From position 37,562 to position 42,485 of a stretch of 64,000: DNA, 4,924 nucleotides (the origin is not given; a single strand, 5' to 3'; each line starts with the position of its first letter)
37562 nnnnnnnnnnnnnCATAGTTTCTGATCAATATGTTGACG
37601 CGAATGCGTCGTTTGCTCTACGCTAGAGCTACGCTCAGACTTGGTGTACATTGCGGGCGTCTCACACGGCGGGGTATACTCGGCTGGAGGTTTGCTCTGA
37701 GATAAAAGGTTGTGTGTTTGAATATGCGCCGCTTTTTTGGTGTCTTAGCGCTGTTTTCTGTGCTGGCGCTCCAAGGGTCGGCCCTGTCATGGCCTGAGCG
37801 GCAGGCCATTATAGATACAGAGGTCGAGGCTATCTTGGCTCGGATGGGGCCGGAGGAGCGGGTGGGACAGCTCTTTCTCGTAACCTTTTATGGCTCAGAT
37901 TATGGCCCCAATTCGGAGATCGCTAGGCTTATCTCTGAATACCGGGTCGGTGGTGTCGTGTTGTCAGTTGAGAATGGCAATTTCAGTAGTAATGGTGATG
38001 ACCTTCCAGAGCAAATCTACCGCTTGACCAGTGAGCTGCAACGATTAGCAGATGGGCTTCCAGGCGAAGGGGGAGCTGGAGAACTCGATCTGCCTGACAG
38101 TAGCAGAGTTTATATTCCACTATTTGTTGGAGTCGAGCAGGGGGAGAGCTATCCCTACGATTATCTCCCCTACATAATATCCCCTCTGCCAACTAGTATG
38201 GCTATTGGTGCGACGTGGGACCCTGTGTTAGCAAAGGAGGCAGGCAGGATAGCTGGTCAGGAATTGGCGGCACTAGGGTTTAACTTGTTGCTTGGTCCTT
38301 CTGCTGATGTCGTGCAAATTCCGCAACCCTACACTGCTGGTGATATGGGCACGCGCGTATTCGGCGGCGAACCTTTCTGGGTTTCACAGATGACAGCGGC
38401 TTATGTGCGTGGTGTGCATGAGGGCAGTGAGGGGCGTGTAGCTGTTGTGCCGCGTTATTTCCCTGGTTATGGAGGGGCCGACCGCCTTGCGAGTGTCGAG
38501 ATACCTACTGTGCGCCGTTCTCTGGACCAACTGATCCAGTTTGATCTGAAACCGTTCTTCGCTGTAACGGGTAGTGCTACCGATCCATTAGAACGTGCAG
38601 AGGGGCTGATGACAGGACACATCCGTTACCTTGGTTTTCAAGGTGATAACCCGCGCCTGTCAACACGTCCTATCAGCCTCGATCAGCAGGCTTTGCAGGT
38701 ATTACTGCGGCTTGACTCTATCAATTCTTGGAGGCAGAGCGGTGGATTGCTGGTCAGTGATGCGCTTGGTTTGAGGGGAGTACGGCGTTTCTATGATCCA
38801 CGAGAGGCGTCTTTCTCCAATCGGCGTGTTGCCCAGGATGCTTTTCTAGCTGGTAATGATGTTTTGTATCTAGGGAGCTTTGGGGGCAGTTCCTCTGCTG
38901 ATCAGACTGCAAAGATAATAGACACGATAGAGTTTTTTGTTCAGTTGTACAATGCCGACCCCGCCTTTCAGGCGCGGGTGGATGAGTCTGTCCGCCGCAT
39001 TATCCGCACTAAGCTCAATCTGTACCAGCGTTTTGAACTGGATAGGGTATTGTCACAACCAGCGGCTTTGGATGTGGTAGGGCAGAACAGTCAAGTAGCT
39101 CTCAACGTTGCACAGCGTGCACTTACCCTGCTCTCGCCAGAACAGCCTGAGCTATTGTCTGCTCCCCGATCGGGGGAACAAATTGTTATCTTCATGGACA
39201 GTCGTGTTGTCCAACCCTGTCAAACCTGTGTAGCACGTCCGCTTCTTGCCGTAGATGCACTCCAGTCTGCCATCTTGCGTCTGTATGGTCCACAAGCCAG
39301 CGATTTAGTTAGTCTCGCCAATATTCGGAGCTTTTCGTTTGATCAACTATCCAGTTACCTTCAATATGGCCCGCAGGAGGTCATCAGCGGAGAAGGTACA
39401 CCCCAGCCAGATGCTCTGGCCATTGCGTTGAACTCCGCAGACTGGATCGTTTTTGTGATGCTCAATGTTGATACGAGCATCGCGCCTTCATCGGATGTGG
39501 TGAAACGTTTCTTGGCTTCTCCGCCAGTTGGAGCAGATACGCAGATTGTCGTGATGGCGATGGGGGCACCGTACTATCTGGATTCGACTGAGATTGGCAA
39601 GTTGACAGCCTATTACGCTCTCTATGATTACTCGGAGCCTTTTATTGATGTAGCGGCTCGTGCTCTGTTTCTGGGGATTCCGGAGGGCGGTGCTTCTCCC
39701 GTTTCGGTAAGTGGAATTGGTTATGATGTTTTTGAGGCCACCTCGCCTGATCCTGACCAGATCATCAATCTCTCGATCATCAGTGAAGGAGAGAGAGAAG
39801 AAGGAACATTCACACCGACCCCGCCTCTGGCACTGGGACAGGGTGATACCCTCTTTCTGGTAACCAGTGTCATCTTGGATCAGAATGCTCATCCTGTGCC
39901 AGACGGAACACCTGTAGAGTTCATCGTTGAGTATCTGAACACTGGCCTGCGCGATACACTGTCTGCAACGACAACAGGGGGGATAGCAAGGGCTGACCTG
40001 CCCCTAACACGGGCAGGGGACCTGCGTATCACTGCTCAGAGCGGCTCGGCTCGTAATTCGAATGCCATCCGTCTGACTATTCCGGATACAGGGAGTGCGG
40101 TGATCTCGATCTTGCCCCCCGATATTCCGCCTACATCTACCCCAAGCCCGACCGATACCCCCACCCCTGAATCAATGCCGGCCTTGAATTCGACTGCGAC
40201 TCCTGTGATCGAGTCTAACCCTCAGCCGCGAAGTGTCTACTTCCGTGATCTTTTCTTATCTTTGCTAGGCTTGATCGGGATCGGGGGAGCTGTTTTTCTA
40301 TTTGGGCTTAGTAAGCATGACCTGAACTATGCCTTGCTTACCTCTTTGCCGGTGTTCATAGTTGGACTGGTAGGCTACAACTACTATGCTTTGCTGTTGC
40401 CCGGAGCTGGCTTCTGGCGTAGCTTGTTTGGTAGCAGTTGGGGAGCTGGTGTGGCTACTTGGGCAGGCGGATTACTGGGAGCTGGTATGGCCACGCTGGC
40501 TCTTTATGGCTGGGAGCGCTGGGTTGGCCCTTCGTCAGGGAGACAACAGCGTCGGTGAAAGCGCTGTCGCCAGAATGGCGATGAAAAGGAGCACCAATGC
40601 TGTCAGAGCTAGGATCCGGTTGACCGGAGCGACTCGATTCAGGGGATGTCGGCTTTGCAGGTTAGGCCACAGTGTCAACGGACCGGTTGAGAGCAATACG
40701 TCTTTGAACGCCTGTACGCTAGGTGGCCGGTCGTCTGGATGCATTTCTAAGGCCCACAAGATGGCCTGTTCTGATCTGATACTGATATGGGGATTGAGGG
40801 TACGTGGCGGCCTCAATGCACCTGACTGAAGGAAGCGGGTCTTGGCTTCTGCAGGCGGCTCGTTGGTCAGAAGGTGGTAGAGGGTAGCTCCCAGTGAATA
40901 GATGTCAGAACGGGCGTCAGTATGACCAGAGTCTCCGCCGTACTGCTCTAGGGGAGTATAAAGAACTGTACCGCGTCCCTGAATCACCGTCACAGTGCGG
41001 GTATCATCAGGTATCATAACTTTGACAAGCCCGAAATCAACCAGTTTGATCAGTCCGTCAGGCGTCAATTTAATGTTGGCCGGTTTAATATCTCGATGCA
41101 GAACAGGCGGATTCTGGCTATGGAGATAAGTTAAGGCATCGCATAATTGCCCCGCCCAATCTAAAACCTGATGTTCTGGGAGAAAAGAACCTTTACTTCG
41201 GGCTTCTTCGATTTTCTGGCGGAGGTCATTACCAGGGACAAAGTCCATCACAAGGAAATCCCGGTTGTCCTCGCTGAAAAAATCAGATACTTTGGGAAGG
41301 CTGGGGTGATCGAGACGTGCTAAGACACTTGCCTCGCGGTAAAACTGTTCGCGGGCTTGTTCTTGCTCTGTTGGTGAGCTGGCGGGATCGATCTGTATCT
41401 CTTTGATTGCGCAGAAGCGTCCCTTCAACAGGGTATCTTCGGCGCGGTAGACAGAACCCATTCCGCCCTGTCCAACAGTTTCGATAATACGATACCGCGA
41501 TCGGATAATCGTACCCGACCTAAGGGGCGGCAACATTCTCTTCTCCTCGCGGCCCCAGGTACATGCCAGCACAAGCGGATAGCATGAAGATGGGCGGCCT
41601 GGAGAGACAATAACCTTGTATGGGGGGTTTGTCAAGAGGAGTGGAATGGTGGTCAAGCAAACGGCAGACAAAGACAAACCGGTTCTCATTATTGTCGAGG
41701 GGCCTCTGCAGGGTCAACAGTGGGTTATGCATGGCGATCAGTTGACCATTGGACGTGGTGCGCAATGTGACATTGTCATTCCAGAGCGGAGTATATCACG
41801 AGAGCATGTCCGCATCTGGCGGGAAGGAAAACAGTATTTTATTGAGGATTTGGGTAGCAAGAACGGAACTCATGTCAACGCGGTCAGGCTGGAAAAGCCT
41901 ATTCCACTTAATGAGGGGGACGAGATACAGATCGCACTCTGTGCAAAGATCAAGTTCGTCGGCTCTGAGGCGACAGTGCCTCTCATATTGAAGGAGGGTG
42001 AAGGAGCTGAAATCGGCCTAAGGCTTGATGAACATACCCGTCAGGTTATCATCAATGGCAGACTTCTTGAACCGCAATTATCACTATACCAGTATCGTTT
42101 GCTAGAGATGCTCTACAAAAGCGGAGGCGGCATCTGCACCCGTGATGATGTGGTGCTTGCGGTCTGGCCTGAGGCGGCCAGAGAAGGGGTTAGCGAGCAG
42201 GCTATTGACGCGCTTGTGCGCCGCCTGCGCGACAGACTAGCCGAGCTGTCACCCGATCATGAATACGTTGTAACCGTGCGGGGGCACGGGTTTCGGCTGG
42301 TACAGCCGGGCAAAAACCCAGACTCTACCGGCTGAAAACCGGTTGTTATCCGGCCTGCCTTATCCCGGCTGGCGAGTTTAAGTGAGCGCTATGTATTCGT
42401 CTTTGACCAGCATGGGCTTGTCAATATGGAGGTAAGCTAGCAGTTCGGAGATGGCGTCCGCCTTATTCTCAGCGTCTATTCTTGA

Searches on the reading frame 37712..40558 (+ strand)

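Call 55: search_protein_families(library=pfam, proteins=[window:37712-40558:+], max_evalue=0.001)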
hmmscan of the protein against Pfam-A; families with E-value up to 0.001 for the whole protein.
window:37712-40558:+ (948 aa): 2 families
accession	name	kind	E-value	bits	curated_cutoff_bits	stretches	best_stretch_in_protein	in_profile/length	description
PF00933.27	Glyco_hydro_3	-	4.4e-28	99.1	27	1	48-432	3-315/316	Glycosyl hydrolase family 3 N terminal domain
PF02369.22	Big_1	-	0.00074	20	34.9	0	699-784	3-88/93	Bacterial Ig-like domain (group 1)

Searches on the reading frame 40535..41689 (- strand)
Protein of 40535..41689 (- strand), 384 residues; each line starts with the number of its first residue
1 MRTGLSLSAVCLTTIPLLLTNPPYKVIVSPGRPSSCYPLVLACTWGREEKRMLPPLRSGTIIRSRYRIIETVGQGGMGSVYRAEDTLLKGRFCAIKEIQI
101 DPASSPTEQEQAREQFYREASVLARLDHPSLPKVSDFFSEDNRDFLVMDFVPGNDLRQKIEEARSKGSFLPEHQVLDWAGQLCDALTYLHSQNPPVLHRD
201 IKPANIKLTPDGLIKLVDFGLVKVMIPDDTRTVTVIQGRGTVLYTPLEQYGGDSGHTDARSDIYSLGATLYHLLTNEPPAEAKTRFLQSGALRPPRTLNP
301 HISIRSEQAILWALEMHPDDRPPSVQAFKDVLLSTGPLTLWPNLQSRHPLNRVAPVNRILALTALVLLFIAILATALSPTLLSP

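Call 10: search_protein_families(library=pfam, proteins=[window:40535-41689:-], max_evalue=0.001)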
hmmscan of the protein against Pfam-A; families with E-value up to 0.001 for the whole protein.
window:40535-41689:- (384 aa): 3 families
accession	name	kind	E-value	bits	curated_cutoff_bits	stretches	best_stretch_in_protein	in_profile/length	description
PF00069.31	Pkinase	-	3.8e-40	138.4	31.7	1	66-284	1-201/263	Protein kinase domain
PF07714.23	PK_Tyr_Ser-Thr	-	1.5e-26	93.7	23.1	1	68-279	3-205/258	Protein tyrosine and serine/threonine kinase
PF01636.29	APH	-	0.00014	22.2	23.2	0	91-225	71-200/239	Phosphotransferase enzyme family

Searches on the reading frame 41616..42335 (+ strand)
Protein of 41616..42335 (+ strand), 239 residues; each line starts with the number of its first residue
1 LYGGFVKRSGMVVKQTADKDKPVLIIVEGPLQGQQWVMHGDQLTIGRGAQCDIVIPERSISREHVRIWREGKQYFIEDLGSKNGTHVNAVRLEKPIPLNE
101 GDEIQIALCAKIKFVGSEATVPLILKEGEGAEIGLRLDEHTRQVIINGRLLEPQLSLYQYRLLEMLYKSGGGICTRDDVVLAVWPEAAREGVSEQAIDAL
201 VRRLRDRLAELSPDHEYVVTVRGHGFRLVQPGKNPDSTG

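Call 55: search_protein_families(library=pfam, proteins=[window:41616-42335:+], max_evalue=0.001)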
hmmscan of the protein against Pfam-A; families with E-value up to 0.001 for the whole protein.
window:41616-42335:+ (239 aa): 3 families
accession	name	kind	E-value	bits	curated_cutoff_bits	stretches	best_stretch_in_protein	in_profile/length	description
PF00498.31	FHA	-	3.6e-23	82.2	20.7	1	44-106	2-66/67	FHA domain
PF16697.10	Yop-YscD_cpl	-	1.5e-15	57.6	33.2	1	26-106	2-83/94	Inner membrane component of T3SS, cytoplasmic domain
PF00486.34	Trans_reg_C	-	6.9e-13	48.9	26.2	1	154-228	5-77/77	Transcriptional regulatory protein, C terminal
